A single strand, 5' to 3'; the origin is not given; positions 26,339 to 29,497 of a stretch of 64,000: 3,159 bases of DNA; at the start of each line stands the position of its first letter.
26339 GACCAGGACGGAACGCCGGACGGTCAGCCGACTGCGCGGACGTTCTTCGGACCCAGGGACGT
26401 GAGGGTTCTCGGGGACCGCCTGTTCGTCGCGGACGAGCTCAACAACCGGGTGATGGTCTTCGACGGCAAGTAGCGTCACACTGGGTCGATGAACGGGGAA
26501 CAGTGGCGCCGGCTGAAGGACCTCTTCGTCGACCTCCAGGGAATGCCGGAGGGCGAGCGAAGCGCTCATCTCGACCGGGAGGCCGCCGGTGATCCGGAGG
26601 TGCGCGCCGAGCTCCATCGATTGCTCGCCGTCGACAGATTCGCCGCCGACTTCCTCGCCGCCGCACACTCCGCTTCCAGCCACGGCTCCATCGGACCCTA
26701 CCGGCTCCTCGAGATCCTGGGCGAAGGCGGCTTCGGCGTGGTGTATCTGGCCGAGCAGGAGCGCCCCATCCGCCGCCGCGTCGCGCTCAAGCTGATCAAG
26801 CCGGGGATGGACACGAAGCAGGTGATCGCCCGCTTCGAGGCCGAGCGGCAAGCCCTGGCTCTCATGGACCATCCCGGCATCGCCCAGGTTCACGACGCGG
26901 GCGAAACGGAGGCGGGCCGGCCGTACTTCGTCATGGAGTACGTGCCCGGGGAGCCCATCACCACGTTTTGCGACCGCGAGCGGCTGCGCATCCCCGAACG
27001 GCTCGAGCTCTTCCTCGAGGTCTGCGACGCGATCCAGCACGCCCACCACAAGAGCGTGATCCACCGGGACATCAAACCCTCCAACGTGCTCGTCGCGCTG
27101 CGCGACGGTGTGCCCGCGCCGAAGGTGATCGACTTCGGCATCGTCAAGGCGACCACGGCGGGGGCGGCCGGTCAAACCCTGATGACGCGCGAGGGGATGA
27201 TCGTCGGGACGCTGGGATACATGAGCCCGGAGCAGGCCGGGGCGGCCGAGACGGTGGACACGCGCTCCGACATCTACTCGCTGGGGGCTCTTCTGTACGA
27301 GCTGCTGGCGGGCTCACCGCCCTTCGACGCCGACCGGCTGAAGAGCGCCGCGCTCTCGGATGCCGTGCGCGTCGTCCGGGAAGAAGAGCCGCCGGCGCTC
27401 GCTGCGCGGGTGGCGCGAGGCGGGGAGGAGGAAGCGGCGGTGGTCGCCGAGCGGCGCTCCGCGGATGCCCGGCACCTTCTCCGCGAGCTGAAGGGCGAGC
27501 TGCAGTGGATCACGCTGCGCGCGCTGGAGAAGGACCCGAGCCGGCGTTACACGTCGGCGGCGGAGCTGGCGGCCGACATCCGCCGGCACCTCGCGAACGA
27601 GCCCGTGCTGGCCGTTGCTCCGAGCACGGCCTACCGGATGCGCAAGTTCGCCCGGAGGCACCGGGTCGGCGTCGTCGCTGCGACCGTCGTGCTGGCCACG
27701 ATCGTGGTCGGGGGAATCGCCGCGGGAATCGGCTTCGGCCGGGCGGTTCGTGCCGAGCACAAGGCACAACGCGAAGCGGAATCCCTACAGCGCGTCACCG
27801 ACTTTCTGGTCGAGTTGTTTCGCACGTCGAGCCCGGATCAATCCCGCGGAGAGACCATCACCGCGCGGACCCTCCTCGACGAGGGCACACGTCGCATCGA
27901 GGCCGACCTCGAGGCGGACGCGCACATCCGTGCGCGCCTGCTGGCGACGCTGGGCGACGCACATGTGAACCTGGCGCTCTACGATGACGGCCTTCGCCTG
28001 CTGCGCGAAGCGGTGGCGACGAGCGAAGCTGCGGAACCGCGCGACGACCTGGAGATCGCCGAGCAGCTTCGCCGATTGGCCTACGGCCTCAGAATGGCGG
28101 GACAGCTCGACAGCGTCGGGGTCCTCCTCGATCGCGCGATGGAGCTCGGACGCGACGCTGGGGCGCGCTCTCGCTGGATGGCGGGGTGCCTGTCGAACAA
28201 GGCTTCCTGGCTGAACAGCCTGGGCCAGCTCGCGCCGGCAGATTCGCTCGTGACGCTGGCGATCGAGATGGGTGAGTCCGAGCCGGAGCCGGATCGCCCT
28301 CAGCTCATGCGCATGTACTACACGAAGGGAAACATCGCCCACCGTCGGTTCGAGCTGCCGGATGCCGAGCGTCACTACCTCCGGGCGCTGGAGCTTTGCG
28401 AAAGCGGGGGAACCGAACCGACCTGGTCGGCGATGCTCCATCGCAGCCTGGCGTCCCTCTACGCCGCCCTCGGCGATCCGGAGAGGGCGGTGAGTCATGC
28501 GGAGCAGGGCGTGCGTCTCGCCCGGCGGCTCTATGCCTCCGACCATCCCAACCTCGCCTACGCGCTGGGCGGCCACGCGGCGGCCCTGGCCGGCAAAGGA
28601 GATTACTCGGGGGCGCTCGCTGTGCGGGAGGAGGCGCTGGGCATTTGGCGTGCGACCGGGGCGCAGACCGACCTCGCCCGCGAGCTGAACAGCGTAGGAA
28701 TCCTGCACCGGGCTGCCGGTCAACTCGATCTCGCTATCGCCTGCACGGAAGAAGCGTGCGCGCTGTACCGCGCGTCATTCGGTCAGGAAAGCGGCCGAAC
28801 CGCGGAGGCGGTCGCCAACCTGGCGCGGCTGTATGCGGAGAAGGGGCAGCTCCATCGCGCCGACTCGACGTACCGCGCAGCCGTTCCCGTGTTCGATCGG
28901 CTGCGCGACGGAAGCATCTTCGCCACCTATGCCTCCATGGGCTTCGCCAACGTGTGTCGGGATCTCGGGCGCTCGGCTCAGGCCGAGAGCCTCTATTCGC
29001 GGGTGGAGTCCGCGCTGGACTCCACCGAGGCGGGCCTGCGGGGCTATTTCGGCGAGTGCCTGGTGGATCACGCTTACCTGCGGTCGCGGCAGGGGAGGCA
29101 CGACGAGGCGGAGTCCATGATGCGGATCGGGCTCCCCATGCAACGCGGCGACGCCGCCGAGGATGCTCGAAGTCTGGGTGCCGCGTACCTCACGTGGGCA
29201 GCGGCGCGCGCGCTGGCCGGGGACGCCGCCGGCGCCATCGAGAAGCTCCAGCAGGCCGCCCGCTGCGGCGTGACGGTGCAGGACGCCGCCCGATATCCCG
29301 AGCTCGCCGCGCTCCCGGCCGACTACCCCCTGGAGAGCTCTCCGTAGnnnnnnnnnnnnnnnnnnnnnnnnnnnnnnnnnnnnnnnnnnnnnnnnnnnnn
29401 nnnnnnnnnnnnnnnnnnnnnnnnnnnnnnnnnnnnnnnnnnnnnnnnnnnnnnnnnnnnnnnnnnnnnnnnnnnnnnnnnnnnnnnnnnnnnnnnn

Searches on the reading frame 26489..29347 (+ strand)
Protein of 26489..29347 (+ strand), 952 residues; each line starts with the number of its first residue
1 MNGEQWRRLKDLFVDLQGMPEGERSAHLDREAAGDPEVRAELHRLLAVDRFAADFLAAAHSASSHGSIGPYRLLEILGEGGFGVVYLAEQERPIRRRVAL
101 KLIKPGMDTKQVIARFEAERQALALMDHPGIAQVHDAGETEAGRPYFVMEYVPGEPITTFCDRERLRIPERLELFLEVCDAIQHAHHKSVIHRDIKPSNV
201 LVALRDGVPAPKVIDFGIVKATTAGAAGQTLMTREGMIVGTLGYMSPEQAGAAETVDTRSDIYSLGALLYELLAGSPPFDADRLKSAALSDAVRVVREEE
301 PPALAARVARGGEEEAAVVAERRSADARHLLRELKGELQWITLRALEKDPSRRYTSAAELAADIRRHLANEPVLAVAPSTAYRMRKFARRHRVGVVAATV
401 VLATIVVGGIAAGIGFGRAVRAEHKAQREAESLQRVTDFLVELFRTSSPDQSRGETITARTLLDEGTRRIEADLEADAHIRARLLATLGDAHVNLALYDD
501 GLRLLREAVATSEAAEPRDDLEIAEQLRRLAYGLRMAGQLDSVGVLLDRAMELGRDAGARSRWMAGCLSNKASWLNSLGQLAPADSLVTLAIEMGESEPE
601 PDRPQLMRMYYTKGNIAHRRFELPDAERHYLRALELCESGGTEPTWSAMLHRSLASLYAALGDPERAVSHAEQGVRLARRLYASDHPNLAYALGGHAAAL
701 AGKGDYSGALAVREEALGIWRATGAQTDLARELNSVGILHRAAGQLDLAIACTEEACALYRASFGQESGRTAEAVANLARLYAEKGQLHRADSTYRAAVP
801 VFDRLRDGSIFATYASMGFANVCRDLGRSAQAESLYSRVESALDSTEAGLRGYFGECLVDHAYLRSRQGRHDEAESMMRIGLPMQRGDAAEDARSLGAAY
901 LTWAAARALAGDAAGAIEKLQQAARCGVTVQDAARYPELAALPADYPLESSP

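Call 6: search_protein_families(library=pfam, proteins=[window:26489-29347:+], max_evalue=0.01)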
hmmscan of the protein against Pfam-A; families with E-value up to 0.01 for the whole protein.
window:26489-29347:+ (952 aa): 13 families
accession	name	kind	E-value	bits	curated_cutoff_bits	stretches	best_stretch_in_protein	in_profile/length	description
PF00069.31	Pkinase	-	1.1e-40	140.2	31.7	1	71-355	1-253/263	Protein kinase domain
PF13424.12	TPR_12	-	1.4e-26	92.9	30.1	3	648-721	3-76/77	Tetratricopeptide repeat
PF07714.23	PK_Tyr_Ser-Thr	-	1.5e-26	93.7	23.1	1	73-281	3-207/258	Protein tyrosine and serine/threonine kinase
PF13374.12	TPR_10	-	1.8e-13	50.5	27.5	1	653-688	7-42/42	Tetratricopeptide repeat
PF17874.7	TPR_MalT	-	6.5e-13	49.1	45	2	696-842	46-190/336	MalT-like TPR region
PF24885.1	TPR_NPHP3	-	8.7e-10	38.8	100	2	603-723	95-216/239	Nephrocystin-3 TPR domain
PF13181.12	TPR_8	-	1.5e-08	34.6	25.7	0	772-799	1-28/34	Tetratricopeptide repeat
PF00515.34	TPR_1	-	3.1e-07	30.3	27.8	0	610-638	4-32/34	Tetratricopeptide repeat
PF13176.12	TPR_7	-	7.6e-07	29.2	27.9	0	652-676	3-29/36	Tetratricopeptide repeat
PF07719.23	TPR_2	-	3.9e-06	27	27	0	610-638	4-32/34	Tetratricopeptide repeat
PF01636.29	APH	-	0.00012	22.4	23.2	1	85-162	13-86/239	Phosphotransferase enzyme family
PF23938.1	DUF7273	-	0.00027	21.5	31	0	727-759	10-42/65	Domain of unknown function (DUF7273)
PF03109.22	ABC1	-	0.002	17.7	22.9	1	146-223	144-218/244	ABC1 atypical kinase-like domain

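Call 7: search_protein_families(library=ncbifam, proteins=[window:26489-29347:+], max_evalue=0.01)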
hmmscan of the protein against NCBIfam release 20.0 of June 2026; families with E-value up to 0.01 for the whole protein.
window:26489-29347:+ (952 aa): 17 families
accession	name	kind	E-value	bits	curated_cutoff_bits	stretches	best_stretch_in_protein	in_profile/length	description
NF033483.0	PknB_PASTA_kin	equivalog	1.6e-69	235.5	450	1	71-375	9-276/563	Stk1 family PASTA domain-containing Ser/Thr kinase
NF052427.1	StpK7MSMEG_1200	equivalog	1.1e-45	156.3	900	2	68-286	6-216/601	serine/threonine protein kinase StpK7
NF047741.1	antiphage_MADS6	equivalog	1.4e-39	136.1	460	2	70-184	496-606/612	methylation-associated defense system protein kinase MAD6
TIGR03903.1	TOMM_kin_cyc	equivalog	2.5e-34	118.4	705.75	1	96-277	4-187/1267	TOMM system kinase/cyclase fusion protein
NF009651.0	PRK13184.1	equivalog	1e-31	109.8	839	1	68-294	1-246/932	serine/threonine-protein kinase PknD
NF053615.1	SerThrKinAfsKStmc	equivalog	4e-28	98.5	1300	1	67-280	11-214/809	protein serine/threonine kinase AfsK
NF033442.0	BREX_PglW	equivalog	2.2e-22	78.7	990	1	64-280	199-429/1391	BREX system serine/threonine kinase PglW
NF038150.1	lanthi_synth_IV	equivalog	6.1e-20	71.2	650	1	83-377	203-485/851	class IV lanthionine synthetase LanL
NF040586.1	FxSxx_TPR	equivalog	2.1e-18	66.2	300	2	444-718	432-710/830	FxSxx-COOH system tetratricopeptide repeat protein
NF043056.1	T4SS_LegK1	equivalog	5.4e-16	58.3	550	1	76-272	78-283/516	Dot/Icm T4SS effector kinase LegK1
NF038151.1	lanthi_synth_III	equivalog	2.2e-13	49.5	575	1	58-371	207-504/833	class III lanthionine synthetase LanKC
NF058632.1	SerThrKinPrkT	equivalog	4e-11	42.5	280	1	71-216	23-162/322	serine/threonine protein kinase PrkT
NF053520.1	HK_Porph_FimS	equivalog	1.1e-06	27.2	600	1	689-881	83-270/618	sensor histidine kinase FimS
TIGR03724.2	arch_bud32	equivalog_domain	8e-06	25.5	125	1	89-222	13-134/193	KEOPS complex kinase/ATPase Bud32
NF002725.1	PRK02603.1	equivalog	9.3e-06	25.8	143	1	699-804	44-138/173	photosystem I assembly protein Ycf3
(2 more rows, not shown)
